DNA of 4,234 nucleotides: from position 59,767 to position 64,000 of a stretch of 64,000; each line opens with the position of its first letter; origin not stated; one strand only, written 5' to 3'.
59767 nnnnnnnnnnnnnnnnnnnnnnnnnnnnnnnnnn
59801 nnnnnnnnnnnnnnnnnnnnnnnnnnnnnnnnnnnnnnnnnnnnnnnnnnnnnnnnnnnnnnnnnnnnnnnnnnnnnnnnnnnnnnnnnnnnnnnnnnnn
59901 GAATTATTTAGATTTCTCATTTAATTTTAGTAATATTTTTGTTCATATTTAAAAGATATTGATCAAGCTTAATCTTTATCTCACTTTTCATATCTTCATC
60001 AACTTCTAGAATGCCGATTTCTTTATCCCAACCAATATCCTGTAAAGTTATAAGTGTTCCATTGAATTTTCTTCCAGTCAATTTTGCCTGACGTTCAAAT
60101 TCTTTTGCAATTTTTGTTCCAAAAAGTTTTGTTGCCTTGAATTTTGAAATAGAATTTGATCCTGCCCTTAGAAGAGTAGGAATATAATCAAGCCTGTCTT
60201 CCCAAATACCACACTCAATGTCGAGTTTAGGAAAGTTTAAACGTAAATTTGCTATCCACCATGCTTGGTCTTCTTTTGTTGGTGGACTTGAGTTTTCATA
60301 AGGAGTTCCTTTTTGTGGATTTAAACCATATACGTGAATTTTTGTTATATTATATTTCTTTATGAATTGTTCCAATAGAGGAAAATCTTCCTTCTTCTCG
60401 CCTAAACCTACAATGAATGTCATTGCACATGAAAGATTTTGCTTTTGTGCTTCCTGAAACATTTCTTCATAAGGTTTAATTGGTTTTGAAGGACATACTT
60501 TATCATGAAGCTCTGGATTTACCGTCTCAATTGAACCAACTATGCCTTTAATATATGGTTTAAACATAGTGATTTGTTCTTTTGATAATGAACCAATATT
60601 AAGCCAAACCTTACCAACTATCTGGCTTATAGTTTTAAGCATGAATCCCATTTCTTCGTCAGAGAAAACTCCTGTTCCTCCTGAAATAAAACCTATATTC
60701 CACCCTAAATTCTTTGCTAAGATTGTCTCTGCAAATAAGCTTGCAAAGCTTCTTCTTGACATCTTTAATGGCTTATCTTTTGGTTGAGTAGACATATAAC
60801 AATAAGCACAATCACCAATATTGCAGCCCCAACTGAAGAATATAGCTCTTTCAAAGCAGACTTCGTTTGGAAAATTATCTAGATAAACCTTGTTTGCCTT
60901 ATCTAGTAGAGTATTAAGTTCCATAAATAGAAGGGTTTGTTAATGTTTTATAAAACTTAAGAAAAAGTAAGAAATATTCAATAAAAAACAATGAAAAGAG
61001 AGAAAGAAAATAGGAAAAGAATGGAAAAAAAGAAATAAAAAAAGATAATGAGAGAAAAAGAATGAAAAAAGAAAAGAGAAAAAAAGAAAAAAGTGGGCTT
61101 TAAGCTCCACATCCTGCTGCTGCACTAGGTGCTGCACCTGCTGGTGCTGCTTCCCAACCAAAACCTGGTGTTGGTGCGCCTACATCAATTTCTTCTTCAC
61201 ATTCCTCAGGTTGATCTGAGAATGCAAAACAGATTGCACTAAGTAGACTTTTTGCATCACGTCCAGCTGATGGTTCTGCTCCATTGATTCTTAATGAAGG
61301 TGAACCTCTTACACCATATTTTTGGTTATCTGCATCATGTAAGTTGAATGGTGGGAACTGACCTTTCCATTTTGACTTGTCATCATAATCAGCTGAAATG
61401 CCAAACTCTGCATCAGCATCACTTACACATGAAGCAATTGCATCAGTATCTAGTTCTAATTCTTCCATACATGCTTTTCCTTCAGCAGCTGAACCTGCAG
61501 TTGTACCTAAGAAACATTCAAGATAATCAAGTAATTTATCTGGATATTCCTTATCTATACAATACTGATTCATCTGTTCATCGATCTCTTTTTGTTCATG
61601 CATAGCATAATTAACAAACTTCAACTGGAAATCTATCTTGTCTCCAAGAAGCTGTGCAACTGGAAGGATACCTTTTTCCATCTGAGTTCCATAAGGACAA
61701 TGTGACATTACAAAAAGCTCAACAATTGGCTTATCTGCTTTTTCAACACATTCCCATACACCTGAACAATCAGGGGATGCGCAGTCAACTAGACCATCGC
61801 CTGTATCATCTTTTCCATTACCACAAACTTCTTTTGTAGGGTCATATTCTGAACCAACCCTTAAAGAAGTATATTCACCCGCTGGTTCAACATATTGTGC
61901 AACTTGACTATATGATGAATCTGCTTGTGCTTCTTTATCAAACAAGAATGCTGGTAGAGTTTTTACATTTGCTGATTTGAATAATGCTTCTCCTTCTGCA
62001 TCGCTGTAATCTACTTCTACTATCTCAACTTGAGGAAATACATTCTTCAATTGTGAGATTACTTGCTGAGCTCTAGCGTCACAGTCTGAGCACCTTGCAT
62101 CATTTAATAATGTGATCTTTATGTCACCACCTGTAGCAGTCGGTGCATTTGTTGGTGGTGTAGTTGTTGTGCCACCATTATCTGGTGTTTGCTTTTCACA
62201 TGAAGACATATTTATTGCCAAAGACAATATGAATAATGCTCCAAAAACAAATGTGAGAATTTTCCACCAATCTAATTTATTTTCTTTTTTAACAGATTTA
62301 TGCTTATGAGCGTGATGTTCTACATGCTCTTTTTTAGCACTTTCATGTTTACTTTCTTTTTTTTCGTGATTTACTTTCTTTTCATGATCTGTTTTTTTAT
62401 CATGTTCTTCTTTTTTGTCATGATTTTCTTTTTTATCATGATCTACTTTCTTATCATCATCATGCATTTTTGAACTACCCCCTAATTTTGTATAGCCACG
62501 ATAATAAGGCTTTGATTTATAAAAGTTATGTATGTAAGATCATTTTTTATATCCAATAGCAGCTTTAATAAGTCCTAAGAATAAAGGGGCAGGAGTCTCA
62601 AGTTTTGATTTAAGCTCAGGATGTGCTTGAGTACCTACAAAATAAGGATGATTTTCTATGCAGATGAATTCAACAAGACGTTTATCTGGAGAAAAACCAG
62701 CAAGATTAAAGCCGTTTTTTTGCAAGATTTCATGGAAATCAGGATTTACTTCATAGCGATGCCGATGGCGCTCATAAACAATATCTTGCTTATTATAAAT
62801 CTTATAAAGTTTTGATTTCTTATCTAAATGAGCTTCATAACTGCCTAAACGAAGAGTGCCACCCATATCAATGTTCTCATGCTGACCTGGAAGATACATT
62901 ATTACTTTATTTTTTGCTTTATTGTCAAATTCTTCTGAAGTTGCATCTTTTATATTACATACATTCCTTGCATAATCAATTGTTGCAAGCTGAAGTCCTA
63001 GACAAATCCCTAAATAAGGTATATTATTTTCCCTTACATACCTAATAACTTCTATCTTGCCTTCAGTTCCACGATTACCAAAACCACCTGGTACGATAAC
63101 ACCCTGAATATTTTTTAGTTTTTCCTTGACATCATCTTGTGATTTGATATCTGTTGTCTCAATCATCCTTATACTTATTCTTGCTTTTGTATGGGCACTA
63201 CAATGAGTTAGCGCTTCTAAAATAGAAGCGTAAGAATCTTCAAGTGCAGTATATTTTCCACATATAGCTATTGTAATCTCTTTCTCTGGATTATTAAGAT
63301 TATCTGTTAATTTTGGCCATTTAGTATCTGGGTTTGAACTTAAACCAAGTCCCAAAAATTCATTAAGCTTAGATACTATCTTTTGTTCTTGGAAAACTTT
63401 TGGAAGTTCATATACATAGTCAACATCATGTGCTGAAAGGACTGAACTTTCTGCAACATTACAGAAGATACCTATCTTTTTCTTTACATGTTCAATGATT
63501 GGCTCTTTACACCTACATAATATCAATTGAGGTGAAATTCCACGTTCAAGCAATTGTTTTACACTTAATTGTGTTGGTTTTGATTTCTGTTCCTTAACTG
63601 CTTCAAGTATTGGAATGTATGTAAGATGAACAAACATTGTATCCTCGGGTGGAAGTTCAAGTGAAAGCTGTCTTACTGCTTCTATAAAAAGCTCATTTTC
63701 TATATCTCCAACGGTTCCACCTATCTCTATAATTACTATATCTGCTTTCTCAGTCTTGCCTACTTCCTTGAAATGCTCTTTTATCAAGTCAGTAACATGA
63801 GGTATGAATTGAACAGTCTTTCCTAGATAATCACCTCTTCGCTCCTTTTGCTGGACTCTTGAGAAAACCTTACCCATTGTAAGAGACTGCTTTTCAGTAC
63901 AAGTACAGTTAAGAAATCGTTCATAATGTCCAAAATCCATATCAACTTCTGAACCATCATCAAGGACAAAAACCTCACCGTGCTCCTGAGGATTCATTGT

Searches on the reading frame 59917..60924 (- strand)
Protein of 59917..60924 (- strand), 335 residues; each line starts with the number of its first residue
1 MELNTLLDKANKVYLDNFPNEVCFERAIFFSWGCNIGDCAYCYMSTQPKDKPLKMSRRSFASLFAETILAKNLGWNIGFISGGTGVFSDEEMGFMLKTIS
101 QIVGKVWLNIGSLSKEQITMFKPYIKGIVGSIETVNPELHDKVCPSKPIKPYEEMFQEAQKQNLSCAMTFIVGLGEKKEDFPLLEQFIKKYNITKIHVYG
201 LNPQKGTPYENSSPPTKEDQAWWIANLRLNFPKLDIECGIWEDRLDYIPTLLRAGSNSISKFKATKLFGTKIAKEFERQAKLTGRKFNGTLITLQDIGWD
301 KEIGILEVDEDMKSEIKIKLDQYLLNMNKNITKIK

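Call 80: search_protein_families(library=pfam, max_evalue=0.001, proteins=[window:59917-60924:-])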
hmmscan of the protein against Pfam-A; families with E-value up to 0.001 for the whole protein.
window:59917-60924:- (335 aa): 1 family
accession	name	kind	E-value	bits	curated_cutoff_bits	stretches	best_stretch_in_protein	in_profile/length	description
PF04055.27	Radical_SAM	-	1.9e-09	38.4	29.5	1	33-184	6-162/166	Radical SAM superfamily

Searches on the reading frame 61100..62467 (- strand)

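Call 80: search_protein_families(library=pfam, max_evalue=0.001, proteins=[window:61100-62467:-])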
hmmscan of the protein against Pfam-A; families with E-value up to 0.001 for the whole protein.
window:61100-62467:- (455 aa): 1 family
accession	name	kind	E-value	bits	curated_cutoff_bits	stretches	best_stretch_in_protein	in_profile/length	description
PF13098.12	Thioredoxin_2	-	4.3e-06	27.4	27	0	242-297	2-60/104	Thioredoxin-like domain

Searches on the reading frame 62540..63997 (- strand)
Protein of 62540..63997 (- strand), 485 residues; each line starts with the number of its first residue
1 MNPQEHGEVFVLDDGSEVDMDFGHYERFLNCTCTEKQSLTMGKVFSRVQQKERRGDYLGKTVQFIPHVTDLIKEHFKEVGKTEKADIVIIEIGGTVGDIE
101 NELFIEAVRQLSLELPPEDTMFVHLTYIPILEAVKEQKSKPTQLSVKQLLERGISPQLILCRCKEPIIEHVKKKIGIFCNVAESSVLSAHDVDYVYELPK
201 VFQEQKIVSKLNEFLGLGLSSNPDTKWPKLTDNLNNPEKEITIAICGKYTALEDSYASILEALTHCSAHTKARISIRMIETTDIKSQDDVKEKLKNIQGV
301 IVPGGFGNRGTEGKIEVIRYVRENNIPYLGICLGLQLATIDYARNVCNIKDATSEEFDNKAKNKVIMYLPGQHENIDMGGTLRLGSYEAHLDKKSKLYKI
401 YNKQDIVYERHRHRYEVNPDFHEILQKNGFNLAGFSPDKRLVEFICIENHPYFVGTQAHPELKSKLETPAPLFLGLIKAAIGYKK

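Call 54: find_encoding_contigs(protein=window:62540-63997:-, flank=10000, max_places=1)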
Protein window:62540-63997:- (485 aa): no gene with exactly this product is on record in the collection.

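Call 80: search_protein_families(library=pfam, max_evalue=0.001, proteins=[window:62540-63997:-])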
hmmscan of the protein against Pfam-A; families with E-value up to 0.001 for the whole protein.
window:62540-63997:- (485 aa): 3 families
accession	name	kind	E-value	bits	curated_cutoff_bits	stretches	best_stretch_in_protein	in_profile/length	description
PF06418.20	CTP_synth_N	-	5.6e-86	288.6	26.1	1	1-216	49-264/265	CTP synthase N-terminus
PF00117.34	GATase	-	1.9e-38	132.5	22.8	1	252-478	2-189/190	Glutamine amidotransferase class-I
PF07722.19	Peptidase_C26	-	6e-06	26.6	20.5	1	314-461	94-219/219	Peptidase C26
